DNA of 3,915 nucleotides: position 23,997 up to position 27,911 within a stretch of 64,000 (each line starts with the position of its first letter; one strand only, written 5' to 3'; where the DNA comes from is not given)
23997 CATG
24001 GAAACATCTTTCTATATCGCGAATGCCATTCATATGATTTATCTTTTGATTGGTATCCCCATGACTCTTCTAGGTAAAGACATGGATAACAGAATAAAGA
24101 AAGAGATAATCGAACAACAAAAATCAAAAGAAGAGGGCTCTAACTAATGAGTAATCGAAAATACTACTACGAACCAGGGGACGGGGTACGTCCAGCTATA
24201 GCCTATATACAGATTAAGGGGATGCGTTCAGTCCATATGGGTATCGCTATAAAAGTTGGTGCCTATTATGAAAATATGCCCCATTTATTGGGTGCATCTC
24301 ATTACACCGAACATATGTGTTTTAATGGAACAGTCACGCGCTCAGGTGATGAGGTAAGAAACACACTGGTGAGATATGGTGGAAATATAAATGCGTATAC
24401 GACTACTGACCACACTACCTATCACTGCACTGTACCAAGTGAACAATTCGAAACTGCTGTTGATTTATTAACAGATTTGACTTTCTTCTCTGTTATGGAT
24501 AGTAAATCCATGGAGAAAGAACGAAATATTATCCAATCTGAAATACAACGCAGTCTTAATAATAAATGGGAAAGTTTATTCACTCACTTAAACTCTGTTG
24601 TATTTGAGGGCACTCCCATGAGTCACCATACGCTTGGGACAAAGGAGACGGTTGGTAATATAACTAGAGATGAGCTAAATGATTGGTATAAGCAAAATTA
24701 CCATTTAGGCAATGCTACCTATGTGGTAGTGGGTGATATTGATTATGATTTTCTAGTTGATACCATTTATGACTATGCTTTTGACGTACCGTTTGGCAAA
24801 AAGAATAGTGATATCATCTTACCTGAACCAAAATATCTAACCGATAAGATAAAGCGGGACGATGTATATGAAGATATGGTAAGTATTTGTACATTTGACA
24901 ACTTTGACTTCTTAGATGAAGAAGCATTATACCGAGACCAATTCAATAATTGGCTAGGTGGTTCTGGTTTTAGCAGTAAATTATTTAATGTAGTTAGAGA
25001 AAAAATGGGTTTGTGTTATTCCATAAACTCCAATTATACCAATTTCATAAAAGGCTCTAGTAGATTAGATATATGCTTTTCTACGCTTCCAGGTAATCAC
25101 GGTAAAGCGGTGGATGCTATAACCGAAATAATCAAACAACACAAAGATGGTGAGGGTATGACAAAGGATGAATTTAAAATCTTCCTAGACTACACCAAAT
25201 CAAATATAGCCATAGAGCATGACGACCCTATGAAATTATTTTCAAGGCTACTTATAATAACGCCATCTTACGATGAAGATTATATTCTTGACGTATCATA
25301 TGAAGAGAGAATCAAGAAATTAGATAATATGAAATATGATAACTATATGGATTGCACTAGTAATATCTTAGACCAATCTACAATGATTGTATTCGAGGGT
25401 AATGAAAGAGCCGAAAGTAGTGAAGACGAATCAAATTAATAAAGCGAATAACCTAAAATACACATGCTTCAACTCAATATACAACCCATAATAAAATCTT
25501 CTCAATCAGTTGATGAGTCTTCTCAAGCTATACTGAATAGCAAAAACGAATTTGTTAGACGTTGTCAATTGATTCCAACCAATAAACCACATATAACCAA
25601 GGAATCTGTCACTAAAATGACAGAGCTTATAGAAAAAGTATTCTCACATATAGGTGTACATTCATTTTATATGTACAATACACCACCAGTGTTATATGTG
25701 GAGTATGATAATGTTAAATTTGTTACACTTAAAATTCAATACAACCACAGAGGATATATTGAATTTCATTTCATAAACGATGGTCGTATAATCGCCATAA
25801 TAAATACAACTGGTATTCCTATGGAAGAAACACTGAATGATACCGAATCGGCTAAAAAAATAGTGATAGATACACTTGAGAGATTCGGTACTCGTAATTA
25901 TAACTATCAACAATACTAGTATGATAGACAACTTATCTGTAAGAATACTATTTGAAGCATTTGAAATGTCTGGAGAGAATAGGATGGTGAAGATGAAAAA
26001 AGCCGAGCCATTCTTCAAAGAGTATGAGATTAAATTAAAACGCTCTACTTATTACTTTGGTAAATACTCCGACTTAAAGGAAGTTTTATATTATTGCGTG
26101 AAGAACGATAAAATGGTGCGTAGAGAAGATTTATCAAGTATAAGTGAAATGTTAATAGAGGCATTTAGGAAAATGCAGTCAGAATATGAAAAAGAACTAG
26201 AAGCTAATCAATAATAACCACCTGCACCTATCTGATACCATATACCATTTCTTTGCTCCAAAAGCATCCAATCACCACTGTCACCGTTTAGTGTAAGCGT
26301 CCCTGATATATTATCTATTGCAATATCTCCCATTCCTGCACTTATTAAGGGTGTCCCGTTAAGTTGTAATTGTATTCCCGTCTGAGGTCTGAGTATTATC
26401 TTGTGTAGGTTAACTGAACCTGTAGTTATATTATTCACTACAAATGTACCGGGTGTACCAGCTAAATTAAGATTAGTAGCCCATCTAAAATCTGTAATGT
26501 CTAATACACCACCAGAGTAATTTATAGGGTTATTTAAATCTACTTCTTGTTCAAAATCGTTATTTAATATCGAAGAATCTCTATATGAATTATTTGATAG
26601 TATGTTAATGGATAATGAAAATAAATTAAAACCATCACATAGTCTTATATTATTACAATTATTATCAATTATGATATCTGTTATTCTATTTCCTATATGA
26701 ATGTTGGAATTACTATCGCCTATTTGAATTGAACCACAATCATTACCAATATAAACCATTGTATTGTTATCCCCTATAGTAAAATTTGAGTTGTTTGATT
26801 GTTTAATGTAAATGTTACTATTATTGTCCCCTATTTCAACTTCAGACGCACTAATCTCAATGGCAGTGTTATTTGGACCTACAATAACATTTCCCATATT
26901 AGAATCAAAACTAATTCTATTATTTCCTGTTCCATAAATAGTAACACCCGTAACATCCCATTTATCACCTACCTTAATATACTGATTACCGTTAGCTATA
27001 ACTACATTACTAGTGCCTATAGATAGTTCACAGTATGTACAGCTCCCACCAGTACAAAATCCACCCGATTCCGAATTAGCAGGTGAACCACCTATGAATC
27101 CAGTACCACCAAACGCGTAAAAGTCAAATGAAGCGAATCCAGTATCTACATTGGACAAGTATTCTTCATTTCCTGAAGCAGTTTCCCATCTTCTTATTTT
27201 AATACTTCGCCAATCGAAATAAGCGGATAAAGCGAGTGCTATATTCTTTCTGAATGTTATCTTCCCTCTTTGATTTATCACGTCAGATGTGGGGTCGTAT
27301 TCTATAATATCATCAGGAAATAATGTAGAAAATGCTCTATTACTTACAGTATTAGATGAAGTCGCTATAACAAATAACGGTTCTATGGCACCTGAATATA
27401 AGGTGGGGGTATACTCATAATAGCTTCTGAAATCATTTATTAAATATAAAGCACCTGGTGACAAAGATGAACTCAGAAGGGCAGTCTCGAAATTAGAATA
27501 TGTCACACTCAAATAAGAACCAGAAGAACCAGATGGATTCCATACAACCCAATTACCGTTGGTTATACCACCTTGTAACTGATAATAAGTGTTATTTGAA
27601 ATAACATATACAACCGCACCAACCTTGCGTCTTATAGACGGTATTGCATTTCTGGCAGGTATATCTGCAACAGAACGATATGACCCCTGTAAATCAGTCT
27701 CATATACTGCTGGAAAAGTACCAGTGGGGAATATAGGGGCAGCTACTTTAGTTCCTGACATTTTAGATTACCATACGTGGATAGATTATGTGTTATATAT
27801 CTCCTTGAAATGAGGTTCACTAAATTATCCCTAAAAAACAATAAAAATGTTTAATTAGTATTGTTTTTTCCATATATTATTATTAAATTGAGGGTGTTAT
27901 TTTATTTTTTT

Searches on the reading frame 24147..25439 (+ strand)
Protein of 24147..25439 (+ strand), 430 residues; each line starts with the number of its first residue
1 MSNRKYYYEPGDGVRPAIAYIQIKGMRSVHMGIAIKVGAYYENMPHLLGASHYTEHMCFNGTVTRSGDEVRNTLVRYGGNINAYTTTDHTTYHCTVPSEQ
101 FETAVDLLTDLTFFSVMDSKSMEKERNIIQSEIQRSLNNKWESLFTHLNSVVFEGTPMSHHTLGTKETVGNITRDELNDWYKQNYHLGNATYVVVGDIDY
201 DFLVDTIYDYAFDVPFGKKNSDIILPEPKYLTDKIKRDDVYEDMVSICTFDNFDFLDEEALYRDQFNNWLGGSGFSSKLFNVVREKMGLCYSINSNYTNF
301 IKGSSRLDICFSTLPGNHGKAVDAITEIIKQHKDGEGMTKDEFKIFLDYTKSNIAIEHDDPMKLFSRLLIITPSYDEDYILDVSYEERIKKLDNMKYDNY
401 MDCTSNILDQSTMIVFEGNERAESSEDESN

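Call 80: search_protein_families(library=pfam, proteins=[window:24147-25439:+], max_evalue=0.001)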
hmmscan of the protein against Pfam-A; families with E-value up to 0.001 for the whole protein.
window:24147-25439:+ (430 aa): 2 families
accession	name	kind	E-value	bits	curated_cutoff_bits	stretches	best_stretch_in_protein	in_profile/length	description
PF00675.25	Peptidase_M16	-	3.5e-31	108.6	22.3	1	19-166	3-149/149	Insulinase (Peptidase family M16)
PF05193.26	Peptidase_M16_C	-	4.3e-23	82.6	23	1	171-344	1-175/181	Peptidase M16 inactive domain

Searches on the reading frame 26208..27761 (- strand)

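Call 21: search_protein_families(library=phrogs, proteins=[window:26208-27761:-], max_evalue=0.00001)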
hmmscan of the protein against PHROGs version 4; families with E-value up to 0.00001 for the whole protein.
window:26208-27761:- (517 aa): 3 families
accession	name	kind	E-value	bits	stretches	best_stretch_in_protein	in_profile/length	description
phrog_25379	-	tail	6.3e-07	29.9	1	27-73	19-65/384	tail protein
phrog_23630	-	unknown function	6.9e-07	29.8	1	22-77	23-73/258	-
phrog_24134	-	head and packaging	2.6e-06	27.8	1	28-72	20-64/222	virion structural protein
